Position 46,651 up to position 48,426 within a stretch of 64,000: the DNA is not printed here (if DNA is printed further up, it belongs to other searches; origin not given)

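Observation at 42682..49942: Atypical arsenite-oxidation operon: arsR - PiT - porin - aioB - aioA - lipoprotein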

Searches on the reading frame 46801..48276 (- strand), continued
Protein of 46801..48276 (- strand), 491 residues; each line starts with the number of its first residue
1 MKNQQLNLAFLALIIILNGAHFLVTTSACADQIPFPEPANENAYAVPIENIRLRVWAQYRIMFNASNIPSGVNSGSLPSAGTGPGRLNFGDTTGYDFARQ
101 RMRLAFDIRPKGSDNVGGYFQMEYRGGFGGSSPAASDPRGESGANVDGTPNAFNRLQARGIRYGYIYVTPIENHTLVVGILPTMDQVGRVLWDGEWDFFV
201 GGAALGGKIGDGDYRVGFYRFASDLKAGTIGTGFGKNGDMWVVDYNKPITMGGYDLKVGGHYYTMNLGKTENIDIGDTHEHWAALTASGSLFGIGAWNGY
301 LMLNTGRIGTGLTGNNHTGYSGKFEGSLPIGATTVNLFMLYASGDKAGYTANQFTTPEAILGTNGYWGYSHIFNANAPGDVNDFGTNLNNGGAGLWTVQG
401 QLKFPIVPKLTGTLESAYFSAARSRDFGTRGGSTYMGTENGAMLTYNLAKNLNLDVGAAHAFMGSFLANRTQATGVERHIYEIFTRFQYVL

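Call 64: search_protein_families(library=ncbifam, proteins=[L004:4398-5261:+, L004:5218-6096:+, L004:6089-6952:+, L004:6949-7788:+, L004:3325-4362:+, L004:1730-2920:+, L054:8310-8756:+, L055:2954-3541:+, L044:6210-6920:+, L061:5721-6560:-], max_evalue=0.00001)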
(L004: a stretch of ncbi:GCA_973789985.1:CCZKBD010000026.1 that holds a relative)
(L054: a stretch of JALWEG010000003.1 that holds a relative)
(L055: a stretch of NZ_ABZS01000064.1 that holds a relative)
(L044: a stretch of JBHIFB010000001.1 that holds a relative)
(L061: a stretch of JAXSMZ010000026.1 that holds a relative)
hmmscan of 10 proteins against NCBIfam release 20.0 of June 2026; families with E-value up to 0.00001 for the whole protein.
L004:4398-5261:+ (287 aa): 2 families
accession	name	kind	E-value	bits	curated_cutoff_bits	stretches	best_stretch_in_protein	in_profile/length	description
TIGR02136.1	ptsS_2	subfamily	1.9e-52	178.3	206.6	1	12-285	3-295/295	phosphate ABC transporter substrate-binding protein PstS family protein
TIGR00975.1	3a0107s03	equivalog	1.9e-12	46.9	205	1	46-203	3-178/315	phosphate ABC transporter substrate-binding protein PstS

L004:5218-6096:+ (292 aa): 11 families
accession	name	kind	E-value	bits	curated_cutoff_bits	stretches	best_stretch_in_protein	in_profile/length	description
TIGR02138.1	phosphate_pstC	equivalog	5.2e-74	248.9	196.45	1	18-285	4-291/296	phosphate ABC transporter permease subunit PstC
TIGR00974.1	3a0107s02c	equivalog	4.4e-43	147.4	193.45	1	25-286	10-267/272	phosphate ABC transporter permease PstA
NF008435.0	PRK11275.1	equivalog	3.1e-33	115.2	502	2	148-281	169-304/319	phosphate ABC transporter permease PstC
NF008430.0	PRK11268.1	equivalog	5.4e-16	58.5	439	1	34-255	42-258/295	phosphate ABC transporter permease PstA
NF038017.1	ABC_perm1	subfamily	9.1e-12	45.3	100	1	79-267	6-180/184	ABC transporter permease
TIGR02141.1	modB_ABC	equivalog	1.9e-11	44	182.6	1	83-278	8-200/208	molybdate ABC transporter permease subunit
TIGR01581.1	Mo_ABC_porter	hypoth_equivalog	5.7e-09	35.8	210.3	1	79-275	31-219/225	ABC transporter permease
TIGR00969.1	3a0106s02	subfamily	2.4e-08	33.7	240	1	150-275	143-260/272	sulfate ABC transporter permease subunit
TIGR02139.1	permease_CysT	equivalog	1.8e-07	31.1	246.1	1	152-231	134-214/265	sulfate ABC transporter permease subunit CysT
TIGR02140.1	permease_CysW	equivalog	1.5e-06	27.9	329.1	1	150-275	129-255/261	sulfate ABC transporter permease subunit CysW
NF008208.0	PRK10971.1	equivalog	2.7e-06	27.1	415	0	154-233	145-224/277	sulfate/thiosulfate ABC transporter permease CysT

L004:6089-6952:+ (287 aa): 13 families
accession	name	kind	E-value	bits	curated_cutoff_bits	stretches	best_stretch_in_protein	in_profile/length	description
TIGR00974.1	3a0107s02c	equivalog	1.3e-72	244.3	193.45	1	15-278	3-269/272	phosphate ABC transporter permease PstA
TIGR02138.1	phosphate_pstC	equivalog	4.8e-33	114.5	196.45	1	57-277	55-293/296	phosphate ABC transporter permease subunit PstC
NF008430.0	PRK11268.1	equivalog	5e-28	98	439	1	18-272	30-286/295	phosphate ABC transporter permease PstA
NF008435.0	PRK11275.1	equivalog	2e-12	46.8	502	1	135-238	165-269/319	phosphate ABC transporter permease PstC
NF006939.0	PRK09421.1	equivalog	3e-12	46.4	262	1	124-283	76-223/230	molybdate ABC transporter permease subunit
TIGR02141.1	modB_ABC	equivalog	1.7e-11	44.2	182.6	1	132-267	72-197/208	molybdate ABC transporter permease subunit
TIGR01581.1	Mo_ABC_porter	hypoth_equivalog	6.8e-10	38.8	210.3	1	126-264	89-219/225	ABC transporter permease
TIGR02139.1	permease_CysT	equivalog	8.5e-09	35.4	246.1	1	133-222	125-214/265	sulfate ABC transporter permease subunit CysT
TIGR01183.1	ntrB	equivalog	5.2e-08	32.8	209.05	1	149-219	91-161/202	nitrate ABC transporter permease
TIGR00969.1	3a0106s02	subfamily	5.3e-08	32.7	240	1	135-266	138-262/272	sulfate ABC transporter permease subunit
NF008208.0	PRK10971.1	equivalog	1e-07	31.7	415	1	122-224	122-224/277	sulfate/thiosulfate ABC transporter permease CysT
NF038017.1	ABC_perm1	subfamily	1.4e-07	31.6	100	1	70-223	6-154/184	ABC transporter permease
NF040839.1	tungstate_WtpB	equivalog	2.1e-06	27.5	340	1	150-222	135-207/251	tungstate ABC transporter permease WtpB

L004:6949-7788:+ (279 aa): 182 families (the best 25 are shown)
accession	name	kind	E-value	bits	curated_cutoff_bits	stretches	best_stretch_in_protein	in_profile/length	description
TIGR00972.1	3a0107s01c2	equivalog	1.4e-97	325.9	343.2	1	29-278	2-247/248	phosphate ABC transporter ATP-binding protein PstB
NF010860.0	PRK14267.1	equivalog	6.3e-71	239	412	1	29-278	5-252/253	phosphate ABC transporter ATP-binding protein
NF010864.0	PRK14271.1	equivalog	5.2e-70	235.7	561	1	27-279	20-267/276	phosphate ABC transporter ATP-binding protein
NF010851.0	PRK14258.1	subfamily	9.7e-70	235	425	1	27-274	6-256/261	phosphate ABC transporter ATP-binding protein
NF010840.0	PRK14246.1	equivalog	1.7e-64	218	425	1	29-276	11-254/257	phosphate ABC transporter ATP-binding protein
NF008428.0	PRK11264.1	equivalog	4e-42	144.2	406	1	29-274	4-244/250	L-cystine ABC transporter ATP-binding protein TcyN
NF007027.0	PRK09493.1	equivalog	1.6e-39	135.7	379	1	29-267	2-229/240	glutamine ABC transporter ATP-binding protein GlnQ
NF008338.0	PRK11124.1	equivalog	5.2e-39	134.2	369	1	29-274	3-240/242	arginine ABC transporter ATP-binding protein ArtP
TIGR03265.1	PhnT2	equivalog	6.4e-39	134.2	457.7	1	27-275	3-236/353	putative 2-aminoethylphosphonate ABC transporter ATP-binding protein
TIGR01186.1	proV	subfamily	2.5e-37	128.8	326.6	1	39-275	4-231/363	betaine/proline/choline family ABC transporter ATP-binding protein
TIGR03005.1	ectoine_ehuA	equivalog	2.2e-36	125.4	345.4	1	29-275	1-248/252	ectoine/hydroxyectoine ABC transporter ATP-binding protein EhuA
TIGR04521.1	ECF_ATPase_2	equivalog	2.9e-36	125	330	1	29-265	1-236/279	energy-coupling factor transporter ATPase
TIGR03258.1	PhnT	equivalog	3.9e-35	121.5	499.15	1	29-274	9-240/359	2-aminoethylphosphonate ABC transport system ATP-binding subunit PhnT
TIGR02857.1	CydD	equivalog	2e-34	119.4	435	1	17-236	310-523/529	thiol reductant ABC exporter subunit CydD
TIGR02315.1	ABC_phnC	equivalog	2.4e-34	118.8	266.1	1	29-238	2-214/243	phosphonate ABC transporter ATP-binding protein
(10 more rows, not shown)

L004:3325-4362:+ (345 aa): 15 families
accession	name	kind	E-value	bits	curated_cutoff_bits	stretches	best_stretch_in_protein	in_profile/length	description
TIGR04167.1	rSAM_SeCys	equivalog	1.4e-135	451.4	300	1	43-343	2-302/303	arsenosugar biosynthesis radical SAM (seleno)protein ArsS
TIGR03962.1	mycofact_rSAM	equivalog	2.1e-09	37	265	1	56-189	19-149/339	mycofactocin radical SAM maturase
NF050035.1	rSAM_WgK_link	exception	7.8e-08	31.7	650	1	51-186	11-145/367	radical SAM/SPASM peptide maturase WgkB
TIGR04051.1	rSAM_NirJ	equivalog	1.6e-07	30.7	515.45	1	54-186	7-137/354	heme d1 biosynthesis radical SAM protein NirJ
TIGR04053.2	TIGR04053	equivalog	1.8e-07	30.7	395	1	55-188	14-149/366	TIGR04053 family radical SAM/SPASM domain-containing protein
TIGR04054.1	rSAM_NirJ1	equivalog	3.6e-07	29.1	650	1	50-182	37-167/387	putative heme d1 biosynthesis radical SAM protein NirJ1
TIGR04055.1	rSAM_NirJ2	equivalog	7.9e-07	28.9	500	1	54-188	5-137/326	putative heme d1 biosynthesis radical SAM protein NirJ2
TIGR02666.1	moaA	equivalog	9.9e-07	28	284.05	1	51-123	12-88/336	GTP 3',8-cyclase MoaA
TIGR02668.1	moaA_archaeal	equivalog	1.3e-06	27.6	325.25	1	49-119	10-81/303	GTP 3',8-cyclase MoaA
TIGR03470.1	HpnH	equivalog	1.3e-06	27.6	225.05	1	58-189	37-163/318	adenosyl-hopene transferase HpnH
NF045574.1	sacti_mat_StsB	exception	2.9e-06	26.4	625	1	57-188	104-232/466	StsB family radical SAM/SPASM domain sactipeptide maturase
NF001199.0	PRK00164.2-1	equivalog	3.1e-06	26.6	231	1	48-117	11-81/308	GTP 3',8-cyclase MoaA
TIGR04103.1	rSAM_nif11_3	equivalog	5.1e-06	25.3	725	1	56-188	12-141/412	nif11-class peptide radical SAM maturase 3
TIGR04303.1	GeoRSP_rSAM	equivalog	5.2e-06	26.2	400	1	54-188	10-140/325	GeoRSP system radical SAM/SPASM protein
NF049973.1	radical_Rv1681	equivalog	6.7e-06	25.3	380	1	59-189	82-211/326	Rv1681 family radical SAM protein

L004:1730-2920:+ (396 aa): 22 families
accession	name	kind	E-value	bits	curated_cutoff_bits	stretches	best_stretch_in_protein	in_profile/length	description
NF008823.0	PRK11873.1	subfamily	1e-67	228.5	263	1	22-225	40-235/272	arsenite methyltransferase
NF040538.1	methyl_ArsM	equivalog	1.7e-61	208.4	500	2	122-285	156-325/356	arsinothricin biosynthesis methyltransferase ArsM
NF038099.1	AsSugarArsM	exception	2.3e-45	155.2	400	1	8-232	4-232/321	arsenosugar biosynthesis arsenite methyltransferase ArsM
NF041537.1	ArsM_AhpD_UU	exception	6e-44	150.2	510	1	6-221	13-230/345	arsenite methyltransferase/AhpD domain selenoprotein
NF047649.1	MTase_UXPK_star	exception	6.5e-41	140.2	460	1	19-218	26-228/283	methyltransferase/UXPK-star double selenoprotein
NF041536.1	ArsM_DUF2284_UU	exception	2.4e-40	138.3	575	1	20-221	36-230/459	arsenite methyltransferase/DUF2284 domain selenoprotein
NF040539.1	AST_met_ArsM_2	exception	2.3e-21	76.8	240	1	59-220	54-212/262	putative arsinothricin biosynthesis methyltransferase ArsM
NF045667.1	MTase_DVU1556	equivalog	2.1e-20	73.1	155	1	58-215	19-162/213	DVU_1556 family methyltransferase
TIGR02072.1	BioC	equivalog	5.5e-15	55.8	184.95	1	61-177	34-138/244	malonyl-ACP O-methyltransferase BioC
TIGR02752.1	MenG_heptapren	equivalog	1e-14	54.6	419.85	1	58-171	42-149/231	demethylmenaquinone methyltransferase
NF001240.0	PRK00216.1-1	equivalog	3e-14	52.7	378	1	57-173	59-170/251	bifunctional demethylmenaquinone methyltransferase/2-methoxy-6-polyprenyl-1,4-benzoquinol methylase UbiE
NF001243.0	PRK00216.1-4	equivalog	4.6e-13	49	235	1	58-171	44-151/237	demethylmenaquinone methyltransferase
NF001244.0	PRK00216.1-5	equivalog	6.8e-13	48.4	216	1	60-179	47-161/236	bifunctional demethylmenaquinone methyltransferase/2-methoxy-6-polyprenyl-1,4-benzoquinol methylase UbiE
TIGR01934.1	MenG_MenH_UbiE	subfamily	1.1e-12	47.7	158.35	1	59-176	37-146/223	ubiquinone/menaquinone biosynthesis methyltransferase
NF052510.1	methyltran_MpqE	exception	3.6e-12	46.2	335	1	58-171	43-151/234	methyl-plastoquinone biosynthesis methyltransferase MpqE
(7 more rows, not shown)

L054:8310-8756:+ (148 aa): 0 families

L055:2954-3541:+ (195 aa): 0 families

L044:6210-6920:+ (236 aa): 4 families
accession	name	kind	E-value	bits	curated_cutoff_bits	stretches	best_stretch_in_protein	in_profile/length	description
NF003442.0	PRK04976.1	equivalog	2.6e-18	66.7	132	1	23-223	6-206/211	molecular chaperone TorD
TIGR03482.1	DMSO_red_II_cha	subfamily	4.8e-15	56.1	152.3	1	29-220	2-187/197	DMSO reductase family type II enzyme chaperone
NF042981.1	EthbenzDh_ebdD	equivalog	3.3e-13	49.8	360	1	27-223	17-213/222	ethylbenzene dehydrogenase subunit delta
NF008632.0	PRK11621.1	equivalog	1.4e-08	34.6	162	1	80-223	64-190/203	Tat proofreading chaperone DmsD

L061:5721-6560:- (279 aa): 24 families
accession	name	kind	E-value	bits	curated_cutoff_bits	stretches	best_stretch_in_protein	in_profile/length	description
NF011569.0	PRK14993.1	equivalog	8e-62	208.9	416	1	10-234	3-226/244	tetrathionate reductase subunit TtrB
NF045797.1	DsrO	equivalog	4.2e-52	176.9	200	1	9-230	2-234/235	sulfate reduction electron transfer complex DsrMKJOP subunit DsrO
NF041715.1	arsenate_red_ArrB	equivalog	3.1e-50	170.9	450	2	48-156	2-103/233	arsenate respiratory reductase iron-sulfur subunit ArrB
TIGR03149.1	cyt_nit_nrfC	equivalog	6.3e-46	156.5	377.6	1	10-231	2-217/225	cytochrome c nitrite reductase Fe-S protein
TIGR02951.1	DMSO_dmsB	equivalog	1.1e-37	129.6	214.1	1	50-201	3-156/161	DMSO/selenate family reductase complex B subunit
TIGR03478.1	DMSO_red_II_bet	subfamily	7.3e-36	123.7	480.7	1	101-231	123-254/321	DMSO reductase family type II enzyme, iron-sulfur subunit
NF042979.1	EthbenzDh_ebdB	equivalog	4.3e-32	111.3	740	1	104-238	148-283/354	ethylbenzene dehydrogenase subunit beta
NF041782.1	mnquin_red_QrcC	equivalog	4.9e-31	108.2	400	2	50-160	2-119/239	menaquinone reductase iron-sulfur cluster-binding subunit QrcC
NF008134.0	PRK10882.1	equivalog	1.9e-30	106.1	263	1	10-201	2-211/329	hydrogenase 2 operon protein HybA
NF045715.1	sulf_resp_HmcB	equivalog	2e-24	86.2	420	1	11-212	1-212/307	sulfate respiration complex iron-sulfur protein HmcB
TIGR01582.1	FDH-beta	equivalog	7.4e-23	81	334.7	1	43-201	16-185/283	formate dehydrogenase subunit beta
NF038355.1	FDH3_beta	equivalog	2.8e-22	79.6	240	1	49-172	3-121/180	formate dehydrogenase FDH3 subunit beta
NF009451.0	PRK12809.1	equivalog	5.6e-19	67.9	1154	1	52-197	6-138/639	formate-dependent uric acid utilization protein YgfT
TIGR01660.1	narH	equivalog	2.5e-18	65.8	524.05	1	102-200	176-274/492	nitrate reductase subunit beta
NF009408.0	PRK12769.1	equivalog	4.9e-17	61.3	1003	1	48-194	3-143/659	formate-dependent uric acid utilization protein AegA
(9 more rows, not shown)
